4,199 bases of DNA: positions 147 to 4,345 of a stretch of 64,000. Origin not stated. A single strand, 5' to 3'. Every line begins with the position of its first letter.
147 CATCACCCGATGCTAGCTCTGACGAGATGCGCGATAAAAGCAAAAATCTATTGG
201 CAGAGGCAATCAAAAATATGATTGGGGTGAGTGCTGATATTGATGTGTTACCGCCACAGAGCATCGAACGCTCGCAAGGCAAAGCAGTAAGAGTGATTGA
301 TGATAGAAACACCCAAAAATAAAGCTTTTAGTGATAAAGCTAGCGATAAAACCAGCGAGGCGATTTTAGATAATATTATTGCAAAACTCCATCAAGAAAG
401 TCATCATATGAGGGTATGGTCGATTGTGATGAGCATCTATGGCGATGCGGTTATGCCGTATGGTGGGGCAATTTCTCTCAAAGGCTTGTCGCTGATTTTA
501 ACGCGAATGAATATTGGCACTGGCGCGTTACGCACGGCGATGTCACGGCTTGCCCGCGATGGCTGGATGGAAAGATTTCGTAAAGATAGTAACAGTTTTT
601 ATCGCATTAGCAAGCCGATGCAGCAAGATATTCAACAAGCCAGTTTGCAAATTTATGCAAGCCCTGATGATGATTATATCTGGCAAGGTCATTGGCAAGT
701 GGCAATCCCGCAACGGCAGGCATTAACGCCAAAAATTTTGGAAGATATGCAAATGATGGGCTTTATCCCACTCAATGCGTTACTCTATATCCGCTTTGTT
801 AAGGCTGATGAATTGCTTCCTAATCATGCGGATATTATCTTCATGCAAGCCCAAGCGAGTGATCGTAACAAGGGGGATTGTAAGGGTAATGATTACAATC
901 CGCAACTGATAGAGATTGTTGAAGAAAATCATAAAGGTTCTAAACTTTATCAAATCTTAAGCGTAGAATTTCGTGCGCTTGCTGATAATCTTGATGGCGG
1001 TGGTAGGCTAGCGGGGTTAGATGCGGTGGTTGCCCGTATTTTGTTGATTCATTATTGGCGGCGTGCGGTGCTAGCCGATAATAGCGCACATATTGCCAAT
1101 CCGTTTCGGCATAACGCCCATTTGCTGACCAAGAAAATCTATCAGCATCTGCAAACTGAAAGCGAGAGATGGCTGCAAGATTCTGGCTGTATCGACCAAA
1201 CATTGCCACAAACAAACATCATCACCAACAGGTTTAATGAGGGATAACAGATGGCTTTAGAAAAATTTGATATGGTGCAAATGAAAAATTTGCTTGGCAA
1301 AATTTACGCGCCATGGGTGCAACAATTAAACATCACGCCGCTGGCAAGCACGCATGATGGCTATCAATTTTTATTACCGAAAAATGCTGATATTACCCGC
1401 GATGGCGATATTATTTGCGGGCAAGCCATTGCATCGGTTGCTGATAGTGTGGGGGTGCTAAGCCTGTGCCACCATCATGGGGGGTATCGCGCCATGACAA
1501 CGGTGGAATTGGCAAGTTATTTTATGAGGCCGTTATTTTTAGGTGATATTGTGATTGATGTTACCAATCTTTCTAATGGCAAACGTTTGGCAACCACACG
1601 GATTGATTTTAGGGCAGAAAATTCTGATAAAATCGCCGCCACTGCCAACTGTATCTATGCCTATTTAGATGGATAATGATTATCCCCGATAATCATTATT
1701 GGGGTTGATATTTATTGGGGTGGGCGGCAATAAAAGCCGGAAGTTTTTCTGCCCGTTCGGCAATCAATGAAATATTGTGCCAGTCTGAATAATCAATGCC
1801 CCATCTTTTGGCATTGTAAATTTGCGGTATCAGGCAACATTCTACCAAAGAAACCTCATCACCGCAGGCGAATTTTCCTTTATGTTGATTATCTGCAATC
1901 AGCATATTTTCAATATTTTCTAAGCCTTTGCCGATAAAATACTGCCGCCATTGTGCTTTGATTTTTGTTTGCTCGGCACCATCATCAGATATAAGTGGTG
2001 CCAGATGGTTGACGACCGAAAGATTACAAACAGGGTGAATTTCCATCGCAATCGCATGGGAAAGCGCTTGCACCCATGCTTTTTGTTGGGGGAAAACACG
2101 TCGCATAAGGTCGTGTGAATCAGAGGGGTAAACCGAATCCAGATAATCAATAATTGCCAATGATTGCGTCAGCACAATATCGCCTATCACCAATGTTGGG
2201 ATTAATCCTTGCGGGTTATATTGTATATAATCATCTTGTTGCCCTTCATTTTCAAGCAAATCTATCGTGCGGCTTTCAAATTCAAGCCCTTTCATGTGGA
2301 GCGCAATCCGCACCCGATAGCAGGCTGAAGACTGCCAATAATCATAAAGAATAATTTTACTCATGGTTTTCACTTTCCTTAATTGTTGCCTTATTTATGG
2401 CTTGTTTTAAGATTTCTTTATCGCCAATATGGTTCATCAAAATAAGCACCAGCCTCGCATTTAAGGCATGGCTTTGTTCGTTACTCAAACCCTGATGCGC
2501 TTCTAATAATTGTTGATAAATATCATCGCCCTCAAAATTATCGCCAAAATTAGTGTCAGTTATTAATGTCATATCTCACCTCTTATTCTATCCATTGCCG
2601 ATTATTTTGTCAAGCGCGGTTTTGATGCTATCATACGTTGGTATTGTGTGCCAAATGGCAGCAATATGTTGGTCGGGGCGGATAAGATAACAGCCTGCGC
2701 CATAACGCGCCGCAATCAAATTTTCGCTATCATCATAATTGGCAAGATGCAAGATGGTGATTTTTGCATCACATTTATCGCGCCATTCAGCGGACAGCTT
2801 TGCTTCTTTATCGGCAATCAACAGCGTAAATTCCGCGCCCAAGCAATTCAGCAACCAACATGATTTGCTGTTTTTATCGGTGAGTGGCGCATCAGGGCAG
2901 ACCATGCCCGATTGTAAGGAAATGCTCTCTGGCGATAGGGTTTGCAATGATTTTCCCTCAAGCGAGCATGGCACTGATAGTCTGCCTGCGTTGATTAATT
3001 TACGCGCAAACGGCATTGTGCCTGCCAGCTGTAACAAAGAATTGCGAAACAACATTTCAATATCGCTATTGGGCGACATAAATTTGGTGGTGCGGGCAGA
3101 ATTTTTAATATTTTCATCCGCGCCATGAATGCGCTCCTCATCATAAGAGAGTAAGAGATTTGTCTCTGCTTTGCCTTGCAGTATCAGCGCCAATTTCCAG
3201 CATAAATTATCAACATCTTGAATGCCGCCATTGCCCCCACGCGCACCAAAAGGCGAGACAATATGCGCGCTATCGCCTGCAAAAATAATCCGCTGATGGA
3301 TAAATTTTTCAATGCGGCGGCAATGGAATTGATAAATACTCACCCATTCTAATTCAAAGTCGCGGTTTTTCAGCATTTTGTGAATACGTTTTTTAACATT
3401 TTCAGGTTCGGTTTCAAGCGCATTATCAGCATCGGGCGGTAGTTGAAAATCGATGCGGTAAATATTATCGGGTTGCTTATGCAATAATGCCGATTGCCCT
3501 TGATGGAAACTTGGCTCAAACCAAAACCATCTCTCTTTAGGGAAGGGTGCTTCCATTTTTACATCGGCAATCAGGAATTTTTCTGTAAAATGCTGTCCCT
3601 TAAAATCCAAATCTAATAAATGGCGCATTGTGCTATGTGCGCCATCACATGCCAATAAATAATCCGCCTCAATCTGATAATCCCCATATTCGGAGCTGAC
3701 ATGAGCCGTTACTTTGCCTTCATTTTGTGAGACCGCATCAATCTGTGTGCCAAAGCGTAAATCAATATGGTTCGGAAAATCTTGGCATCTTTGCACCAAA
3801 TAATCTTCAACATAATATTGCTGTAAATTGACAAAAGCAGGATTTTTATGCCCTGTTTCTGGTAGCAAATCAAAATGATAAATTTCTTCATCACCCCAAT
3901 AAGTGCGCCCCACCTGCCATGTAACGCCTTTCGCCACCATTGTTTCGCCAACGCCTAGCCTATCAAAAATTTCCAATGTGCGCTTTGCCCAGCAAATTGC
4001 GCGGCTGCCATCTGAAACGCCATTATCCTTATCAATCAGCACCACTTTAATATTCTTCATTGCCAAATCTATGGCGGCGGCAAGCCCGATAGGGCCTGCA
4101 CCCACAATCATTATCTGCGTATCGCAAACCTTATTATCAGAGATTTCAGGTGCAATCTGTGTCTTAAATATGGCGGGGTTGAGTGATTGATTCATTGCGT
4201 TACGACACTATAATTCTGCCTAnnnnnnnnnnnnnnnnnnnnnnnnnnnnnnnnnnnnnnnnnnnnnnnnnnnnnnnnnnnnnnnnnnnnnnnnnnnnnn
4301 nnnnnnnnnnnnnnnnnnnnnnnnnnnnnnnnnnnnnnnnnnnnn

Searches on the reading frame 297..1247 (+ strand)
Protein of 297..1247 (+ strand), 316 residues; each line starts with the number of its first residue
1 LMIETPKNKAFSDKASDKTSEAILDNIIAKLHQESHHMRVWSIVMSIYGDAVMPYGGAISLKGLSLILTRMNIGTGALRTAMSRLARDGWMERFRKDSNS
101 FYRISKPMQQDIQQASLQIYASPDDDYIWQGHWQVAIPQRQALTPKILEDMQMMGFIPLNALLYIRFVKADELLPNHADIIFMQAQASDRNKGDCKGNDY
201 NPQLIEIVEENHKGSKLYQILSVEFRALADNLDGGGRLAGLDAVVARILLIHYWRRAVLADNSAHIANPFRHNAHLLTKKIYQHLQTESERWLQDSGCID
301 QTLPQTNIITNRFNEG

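Call 9: search_protein_families(library=pfam, proteins=[window:297-1247:+], max_evalue=0.001)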
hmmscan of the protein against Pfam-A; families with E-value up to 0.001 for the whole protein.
window:297-1247:+ (316 aa): 2 families
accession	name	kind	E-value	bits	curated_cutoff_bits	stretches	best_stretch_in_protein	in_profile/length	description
PF07848.18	PaaX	-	1.4e-16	60.9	24.8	1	41-106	3-68/70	PaaX-like protein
PF08223.16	PaaX_C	-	0.00054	20.7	22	0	216-293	8-89/91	PaaX-like protein C-terminal domain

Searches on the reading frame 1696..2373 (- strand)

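Call 9: search_protein_families(library=pfam, proteins=[window:1696-2373:-], max_evalue=0.001)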
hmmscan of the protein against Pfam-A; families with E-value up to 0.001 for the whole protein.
window:1696-2373:- (225 aa): 4 families
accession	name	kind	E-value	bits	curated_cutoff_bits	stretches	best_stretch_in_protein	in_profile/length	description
PF02798.26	GST_N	-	2.4e-16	60.3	20.9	1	6-79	2-75/76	Glutathione S-transferase, N-terminal domain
PF13409.12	GST_N_2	-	2.3e-14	54.2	25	1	15-80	2-69/70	Glutathione S-transferase, N-terminal domain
PF13417.12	GST_N_3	-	2.3e-14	53.9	22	1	9-83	1-72/75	Glutathione S-transferase, N-terminal domain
PF14497.11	GST_C_3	-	0.00084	20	21.6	0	127-182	11-63/104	Glutathione S-transferase, C-terminal domain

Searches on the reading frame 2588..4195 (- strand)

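Call 9: search_protein_families(library=pfam, proteins=[window:2588-4195:-], max_evalue=0.001)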
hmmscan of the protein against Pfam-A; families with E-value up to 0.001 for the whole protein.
window:2588-4195:- (535 aa): 8 families
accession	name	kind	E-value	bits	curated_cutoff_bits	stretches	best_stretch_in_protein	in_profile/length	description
PF01494.25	FAD_binding_3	-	6.2e-65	220.1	22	1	25-364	1-347/349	FAD binding domain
PF07992.20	Pyr_redox_2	-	6.5e-08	32.8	26.1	1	27-190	2-113/291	Pyridine nucleotide-disulphide oxidoreductase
PF01266.30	DAO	-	2.1e-07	31.3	27.9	1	28-64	2-38/353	FAD dependent oxidoreductase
PF21274.3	Rng_hyd_C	-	1.1e-06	29.3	27.5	1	429-534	4-106/107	Aromatic-ring hydroxylase, C-terminal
PF13738.12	Pyr_redox_3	-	1.3e-06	28.3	30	1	30-60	2-33/305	Pyridine nucleotide-disulphide oxidoreductase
PF13450.12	NAD_binding_8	-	1.5e-05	25.6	21.9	1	30-60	1-31/68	NAD(P)-binding Rossmann-like domain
PF03486.20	HI0933_like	-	0.00013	22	50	0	27-59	2-34/244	HI0933-like protein Rossmann domain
PF01946.23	Thi4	-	0.00016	21.4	26.2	1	23-57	15-50/235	Thi4 family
